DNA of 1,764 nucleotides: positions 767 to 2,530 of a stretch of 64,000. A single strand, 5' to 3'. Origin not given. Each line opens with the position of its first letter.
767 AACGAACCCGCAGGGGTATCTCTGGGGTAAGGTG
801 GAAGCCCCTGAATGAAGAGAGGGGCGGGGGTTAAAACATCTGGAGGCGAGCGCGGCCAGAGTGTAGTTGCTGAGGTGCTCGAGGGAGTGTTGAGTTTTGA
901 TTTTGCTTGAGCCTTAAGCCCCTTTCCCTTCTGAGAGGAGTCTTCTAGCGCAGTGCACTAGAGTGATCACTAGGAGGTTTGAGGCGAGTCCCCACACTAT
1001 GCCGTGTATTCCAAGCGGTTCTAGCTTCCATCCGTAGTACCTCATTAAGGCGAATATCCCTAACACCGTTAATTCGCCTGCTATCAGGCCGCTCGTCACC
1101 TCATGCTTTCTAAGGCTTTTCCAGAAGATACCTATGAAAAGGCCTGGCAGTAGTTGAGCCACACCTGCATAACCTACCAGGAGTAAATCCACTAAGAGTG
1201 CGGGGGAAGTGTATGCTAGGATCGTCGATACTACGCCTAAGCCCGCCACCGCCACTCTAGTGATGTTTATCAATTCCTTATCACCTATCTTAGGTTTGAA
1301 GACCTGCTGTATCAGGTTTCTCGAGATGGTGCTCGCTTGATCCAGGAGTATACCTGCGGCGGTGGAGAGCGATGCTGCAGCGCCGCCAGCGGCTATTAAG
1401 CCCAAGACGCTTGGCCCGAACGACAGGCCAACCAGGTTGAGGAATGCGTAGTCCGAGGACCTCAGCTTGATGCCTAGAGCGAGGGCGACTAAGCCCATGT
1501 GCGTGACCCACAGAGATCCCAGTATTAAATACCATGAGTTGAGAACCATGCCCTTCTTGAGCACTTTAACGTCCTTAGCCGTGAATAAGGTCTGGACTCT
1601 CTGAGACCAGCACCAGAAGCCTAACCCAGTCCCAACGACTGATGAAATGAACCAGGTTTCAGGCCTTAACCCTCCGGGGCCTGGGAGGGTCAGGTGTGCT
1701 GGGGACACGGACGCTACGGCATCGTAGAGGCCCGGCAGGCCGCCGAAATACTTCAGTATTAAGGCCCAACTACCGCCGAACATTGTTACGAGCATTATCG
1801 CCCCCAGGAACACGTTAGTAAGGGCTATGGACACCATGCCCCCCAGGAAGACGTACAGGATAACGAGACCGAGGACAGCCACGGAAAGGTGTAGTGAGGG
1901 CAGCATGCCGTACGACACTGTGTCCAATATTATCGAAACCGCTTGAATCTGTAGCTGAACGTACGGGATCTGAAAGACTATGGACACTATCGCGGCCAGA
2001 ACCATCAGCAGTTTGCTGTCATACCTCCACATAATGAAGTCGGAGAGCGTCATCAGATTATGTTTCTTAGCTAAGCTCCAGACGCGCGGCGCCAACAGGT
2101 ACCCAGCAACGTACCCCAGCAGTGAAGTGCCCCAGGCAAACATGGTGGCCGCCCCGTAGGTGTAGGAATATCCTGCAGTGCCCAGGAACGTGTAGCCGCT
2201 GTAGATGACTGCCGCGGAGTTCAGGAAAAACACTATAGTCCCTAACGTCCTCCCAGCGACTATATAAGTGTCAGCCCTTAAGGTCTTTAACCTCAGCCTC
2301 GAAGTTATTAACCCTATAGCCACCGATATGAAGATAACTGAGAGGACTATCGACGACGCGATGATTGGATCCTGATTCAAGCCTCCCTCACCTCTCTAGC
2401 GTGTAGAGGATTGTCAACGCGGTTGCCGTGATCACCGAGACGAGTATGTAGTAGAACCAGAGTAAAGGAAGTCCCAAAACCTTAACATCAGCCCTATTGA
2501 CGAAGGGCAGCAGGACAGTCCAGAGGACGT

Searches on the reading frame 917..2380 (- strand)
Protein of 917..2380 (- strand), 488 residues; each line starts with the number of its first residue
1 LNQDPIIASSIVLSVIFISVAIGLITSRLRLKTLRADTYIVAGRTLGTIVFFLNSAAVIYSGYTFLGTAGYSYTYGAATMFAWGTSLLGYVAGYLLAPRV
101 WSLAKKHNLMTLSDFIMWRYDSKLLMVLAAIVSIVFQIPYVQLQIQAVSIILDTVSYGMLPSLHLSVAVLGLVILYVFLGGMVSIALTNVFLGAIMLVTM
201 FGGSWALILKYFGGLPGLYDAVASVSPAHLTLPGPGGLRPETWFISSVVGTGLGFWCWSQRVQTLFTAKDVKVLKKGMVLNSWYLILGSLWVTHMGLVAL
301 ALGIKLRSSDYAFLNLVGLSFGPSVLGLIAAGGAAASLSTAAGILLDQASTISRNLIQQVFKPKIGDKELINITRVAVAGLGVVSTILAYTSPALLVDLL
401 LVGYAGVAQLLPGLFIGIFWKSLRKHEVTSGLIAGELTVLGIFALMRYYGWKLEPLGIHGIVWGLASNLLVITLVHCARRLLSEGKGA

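Call 88: search_protein_families(library=phrogs, alignment_id=A6, max_evalue=0.00001)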
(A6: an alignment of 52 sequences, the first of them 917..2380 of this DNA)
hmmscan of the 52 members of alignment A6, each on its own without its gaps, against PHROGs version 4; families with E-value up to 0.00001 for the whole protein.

A. member 1, window:917-2380:- (488 aa): 1 family
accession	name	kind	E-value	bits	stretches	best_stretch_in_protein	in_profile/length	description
phrog_15045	-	unknown function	1.3e-19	71.6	1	13-423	4-427/507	-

B. families by the number of members that match (of 52 scanned): 34 families (the first 25 are shown)
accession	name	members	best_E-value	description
phrog_168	-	3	1.2e-70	clamp loader of DNA polymerase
phrog_11838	-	2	1.9e-117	clamp loader of DNA polymerase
phrog_5846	-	2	9e-44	clamp loader of DNA polymerase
phrog_296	-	2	2.8e-08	DNA transposition protein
phrog_18916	-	1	1.4e-152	-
phrog_11199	-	1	1.1e-111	-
phrog_293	-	1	6.9e-71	ABC transporter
phrog_2392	-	1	2.6e-45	ABC transporter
phrog_9285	-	1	2.8e-43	-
phrog_26092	-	1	3e-42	-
phrog_2736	-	1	3.5e-34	aminotransferase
phrog_789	-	1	1e-29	esterase/lipase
phrog_5879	-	1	2.9e-28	-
phrog_1866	-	1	1.9e-27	-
phrog_15045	-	1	1.3e-19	-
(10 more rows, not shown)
